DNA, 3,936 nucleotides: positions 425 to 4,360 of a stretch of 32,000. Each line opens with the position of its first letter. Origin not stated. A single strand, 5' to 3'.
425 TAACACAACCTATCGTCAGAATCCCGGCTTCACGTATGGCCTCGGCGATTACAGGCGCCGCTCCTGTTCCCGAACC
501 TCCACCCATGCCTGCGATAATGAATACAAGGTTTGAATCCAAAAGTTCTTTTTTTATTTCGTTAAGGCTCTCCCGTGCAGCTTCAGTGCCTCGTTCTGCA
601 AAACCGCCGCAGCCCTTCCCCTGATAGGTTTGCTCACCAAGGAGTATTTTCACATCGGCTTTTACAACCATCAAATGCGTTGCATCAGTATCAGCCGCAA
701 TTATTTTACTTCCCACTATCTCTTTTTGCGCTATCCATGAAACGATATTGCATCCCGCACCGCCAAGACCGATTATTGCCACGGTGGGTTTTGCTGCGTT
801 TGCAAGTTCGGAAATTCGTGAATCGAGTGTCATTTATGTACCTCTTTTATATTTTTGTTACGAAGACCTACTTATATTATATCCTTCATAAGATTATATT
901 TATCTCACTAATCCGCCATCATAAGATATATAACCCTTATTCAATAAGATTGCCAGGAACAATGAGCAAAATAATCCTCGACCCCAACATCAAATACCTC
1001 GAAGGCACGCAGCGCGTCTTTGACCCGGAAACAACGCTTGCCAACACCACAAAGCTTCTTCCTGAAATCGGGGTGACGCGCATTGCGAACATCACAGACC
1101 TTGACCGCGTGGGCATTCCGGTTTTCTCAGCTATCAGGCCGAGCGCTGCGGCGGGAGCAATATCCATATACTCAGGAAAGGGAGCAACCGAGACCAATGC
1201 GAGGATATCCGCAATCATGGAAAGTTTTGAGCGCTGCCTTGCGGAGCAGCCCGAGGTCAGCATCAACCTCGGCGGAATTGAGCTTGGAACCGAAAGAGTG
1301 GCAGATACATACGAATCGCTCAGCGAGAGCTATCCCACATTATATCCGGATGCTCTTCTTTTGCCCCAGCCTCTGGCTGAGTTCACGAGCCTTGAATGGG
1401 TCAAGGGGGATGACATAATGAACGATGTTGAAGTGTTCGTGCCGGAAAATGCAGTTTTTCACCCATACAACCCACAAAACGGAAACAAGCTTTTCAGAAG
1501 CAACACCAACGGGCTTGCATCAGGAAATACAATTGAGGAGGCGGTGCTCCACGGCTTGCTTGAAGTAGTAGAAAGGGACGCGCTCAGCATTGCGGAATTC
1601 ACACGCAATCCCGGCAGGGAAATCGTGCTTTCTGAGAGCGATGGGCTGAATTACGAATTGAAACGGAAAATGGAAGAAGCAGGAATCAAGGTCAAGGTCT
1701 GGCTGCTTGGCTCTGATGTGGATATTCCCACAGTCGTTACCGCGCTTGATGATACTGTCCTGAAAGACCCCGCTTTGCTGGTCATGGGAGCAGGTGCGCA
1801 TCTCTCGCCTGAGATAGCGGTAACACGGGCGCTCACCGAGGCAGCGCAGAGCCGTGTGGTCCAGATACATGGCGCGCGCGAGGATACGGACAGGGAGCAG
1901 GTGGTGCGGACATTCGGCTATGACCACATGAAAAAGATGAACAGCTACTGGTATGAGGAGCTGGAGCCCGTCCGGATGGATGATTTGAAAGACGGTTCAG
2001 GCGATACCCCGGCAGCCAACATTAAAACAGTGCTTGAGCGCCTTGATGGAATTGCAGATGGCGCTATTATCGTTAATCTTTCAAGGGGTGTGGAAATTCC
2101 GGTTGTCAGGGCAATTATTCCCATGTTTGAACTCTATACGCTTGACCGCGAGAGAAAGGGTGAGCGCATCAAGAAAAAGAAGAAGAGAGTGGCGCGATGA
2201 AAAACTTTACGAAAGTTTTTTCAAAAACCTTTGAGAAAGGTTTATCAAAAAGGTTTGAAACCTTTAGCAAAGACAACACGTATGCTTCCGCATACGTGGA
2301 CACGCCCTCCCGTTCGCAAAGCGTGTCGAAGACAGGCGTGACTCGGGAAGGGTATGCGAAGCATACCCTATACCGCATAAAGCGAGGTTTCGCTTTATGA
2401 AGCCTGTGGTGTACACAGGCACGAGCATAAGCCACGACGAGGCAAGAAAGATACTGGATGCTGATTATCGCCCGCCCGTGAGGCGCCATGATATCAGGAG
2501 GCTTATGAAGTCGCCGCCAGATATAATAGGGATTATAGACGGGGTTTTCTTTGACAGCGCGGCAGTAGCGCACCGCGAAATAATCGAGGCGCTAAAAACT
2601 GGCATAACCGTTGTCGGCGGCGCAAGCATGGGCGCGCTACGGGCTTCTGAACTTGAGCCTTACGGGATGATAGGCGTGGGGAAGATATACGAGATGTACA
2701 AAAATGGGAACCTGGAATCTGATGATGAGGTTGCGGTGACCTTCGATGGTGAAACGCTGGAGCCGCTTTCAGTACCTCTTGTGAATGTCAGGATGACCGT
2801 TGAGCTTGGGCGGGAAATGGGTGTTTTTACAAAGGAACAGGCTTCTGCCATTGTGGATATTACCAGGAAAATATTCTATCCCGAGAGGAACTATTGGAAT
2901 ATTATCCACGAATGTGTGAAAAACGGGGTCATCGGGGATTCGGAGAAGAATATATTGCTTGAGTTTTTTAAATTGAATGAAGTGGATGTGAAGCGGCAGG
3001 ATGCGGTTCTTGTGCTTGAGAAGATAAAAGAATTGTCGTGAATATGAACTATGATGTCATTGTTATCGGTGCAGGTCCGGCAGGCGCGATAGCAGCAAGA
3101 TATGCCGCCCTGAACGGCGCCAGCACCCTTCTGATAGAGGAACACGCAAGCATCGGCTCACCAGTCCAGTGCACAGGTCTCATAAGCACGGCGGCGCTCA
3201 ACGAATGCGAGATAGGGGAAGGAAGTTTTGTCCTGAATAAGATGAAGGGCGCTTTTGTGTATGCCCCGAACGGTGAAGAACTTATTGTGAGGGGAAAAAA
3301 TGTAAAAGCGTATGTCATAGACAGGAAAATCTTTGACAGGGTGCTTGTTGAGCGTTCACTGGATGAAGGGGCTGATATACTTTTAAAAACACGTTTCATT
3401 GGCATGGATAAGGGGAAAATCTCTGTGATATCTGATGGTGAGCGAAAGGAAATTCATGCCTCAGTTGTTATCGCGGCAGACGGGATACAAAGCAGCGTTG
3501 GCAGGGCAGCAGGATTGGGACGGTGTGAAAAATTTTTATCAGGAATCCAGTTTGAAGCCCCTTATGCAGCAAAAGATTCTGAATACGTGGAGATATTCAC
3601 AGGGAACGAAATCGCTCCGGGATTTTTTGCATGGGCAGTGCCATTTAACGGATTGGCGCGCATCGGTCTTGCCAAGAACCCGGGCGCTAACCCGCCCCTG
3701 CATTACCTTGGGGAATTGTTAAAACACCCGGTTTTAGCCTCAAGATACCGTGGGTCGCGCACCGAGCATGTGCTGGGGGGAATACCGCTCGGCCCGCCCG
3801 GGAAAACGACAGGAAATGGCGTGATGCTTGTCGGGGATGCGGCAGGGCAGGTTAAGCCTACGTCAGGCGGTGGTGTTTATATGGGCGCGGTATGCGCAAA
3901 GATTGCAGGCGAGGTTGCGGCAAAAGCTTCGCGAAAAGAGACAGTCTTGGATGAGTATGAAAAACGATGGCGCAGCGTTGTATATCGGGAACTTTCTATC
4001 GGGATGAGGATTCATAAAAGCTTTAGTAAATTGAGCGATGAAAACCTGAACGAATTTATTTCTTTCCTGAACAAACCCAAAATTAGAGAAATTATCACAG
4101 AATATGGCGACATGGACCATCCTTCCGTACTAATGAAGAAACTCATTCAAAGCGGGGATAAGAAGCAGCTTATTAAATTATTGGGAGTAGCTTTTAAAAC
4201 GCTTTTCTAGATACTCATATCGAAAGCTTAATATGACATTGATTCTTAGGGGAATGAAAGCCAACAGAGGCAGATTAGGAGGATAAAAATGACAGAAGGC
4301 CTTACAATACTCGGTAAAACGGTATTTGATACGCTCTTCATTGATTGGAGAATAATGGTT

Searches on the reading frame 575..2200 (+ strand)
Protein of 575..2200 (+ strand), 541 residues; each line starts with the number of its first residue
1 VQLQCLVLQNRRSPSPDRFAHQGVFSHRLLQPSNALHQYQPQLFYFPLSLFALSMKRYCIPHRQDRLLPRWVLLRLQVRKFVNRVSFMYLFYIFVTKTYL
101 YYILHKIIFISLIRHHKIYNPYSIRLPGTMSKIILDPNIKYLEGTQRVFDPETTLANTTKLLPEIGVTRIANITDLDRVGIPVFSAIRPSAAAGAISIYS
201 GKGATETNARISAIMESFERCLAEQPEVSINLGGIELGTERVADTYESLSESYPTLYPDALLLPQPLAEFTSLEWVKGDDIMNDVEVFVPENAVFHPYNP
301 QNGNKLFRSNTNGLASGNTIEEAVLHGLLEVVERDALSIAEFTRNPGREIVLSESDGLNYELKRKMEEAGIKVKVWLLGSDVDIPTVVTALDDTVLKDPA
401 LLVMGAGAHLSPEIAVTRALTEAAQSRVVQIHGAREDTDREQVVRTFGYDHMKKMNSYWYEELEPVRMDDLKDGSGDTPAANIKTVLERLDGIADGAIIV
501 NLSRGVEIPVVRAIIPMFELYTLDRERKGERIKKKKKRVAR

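Call 10: search_protein_families(library=pfam, proteins=[window:575-2200:+])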
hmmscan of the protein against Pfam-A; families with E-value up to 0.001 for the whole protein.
window:575-2200:+ (541 aa): 1 family
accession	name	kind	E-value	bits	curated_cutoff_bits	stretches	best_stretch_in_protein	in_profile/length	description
PF02624.21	YcaO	-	7e-83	279.1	25.7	1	200-518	1-324/325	YcaO cyclodehydratase, ATP-ad Mg2+-binding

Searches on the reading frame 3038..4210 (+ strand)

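Call 10: search_protein_families(library=pfam, proteins=[window:3038-4210:+])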
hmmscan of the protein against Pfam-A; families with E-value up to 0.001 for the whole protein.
window:3038-4210:+ (390 aa): 11 families
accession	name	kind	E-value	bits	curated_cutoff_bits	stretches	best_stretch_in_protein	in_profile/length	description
PF01494.25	FAD_binding_3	-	1.4e-15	57.8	22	1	5-162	2-171/349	FAD binding domain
PF12831.13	FAD_oxidored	-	2.1e-11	44.2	27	1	6-148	1-144/416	FAD dependent oxidoreductase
PF05834.18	Lycopene_cycl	-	6.5e-11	42.4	23.4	1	6-154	1-145/380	Lycopene cyclase protein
PF01266.30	DAO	-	1.2e-07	32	27.9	1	6-51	1-48/353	FAD dependent oxidoreductase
PF07992.20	Pyr_redox_2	-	2.1e-07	31.1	26.1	1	5-153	1-112/291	Pyridine nucleotide-disulphide oxidoreductase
PF03486.20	HI0933_like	-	2e-06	27.9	50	1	6-47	2-43/244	HI0933-like protein Rossmann domain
PF01134.28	GIDA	-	3.4e-06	26.8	22.1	1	6-150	1-150/391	Glucose inhibited division protein A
PF01946.23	Thi4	-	4.3e-05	23.3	26.2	1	3-48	16-62/235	Thi4 family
PF13450.12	NAD_binding_8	-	5.6e-05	23.8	21.9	1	9-40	1-32/68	NAD(P)-binding Rossmann-like domain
PF00890.30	FAD_binding_2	-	0.00015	21.5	20.4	1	6-47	1-43/414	FAD binding domain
PF22578.2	GGR_cat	-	0.00089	19.5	27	0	169-212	5-49/88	Geranylgeranyl reductase catalytic domain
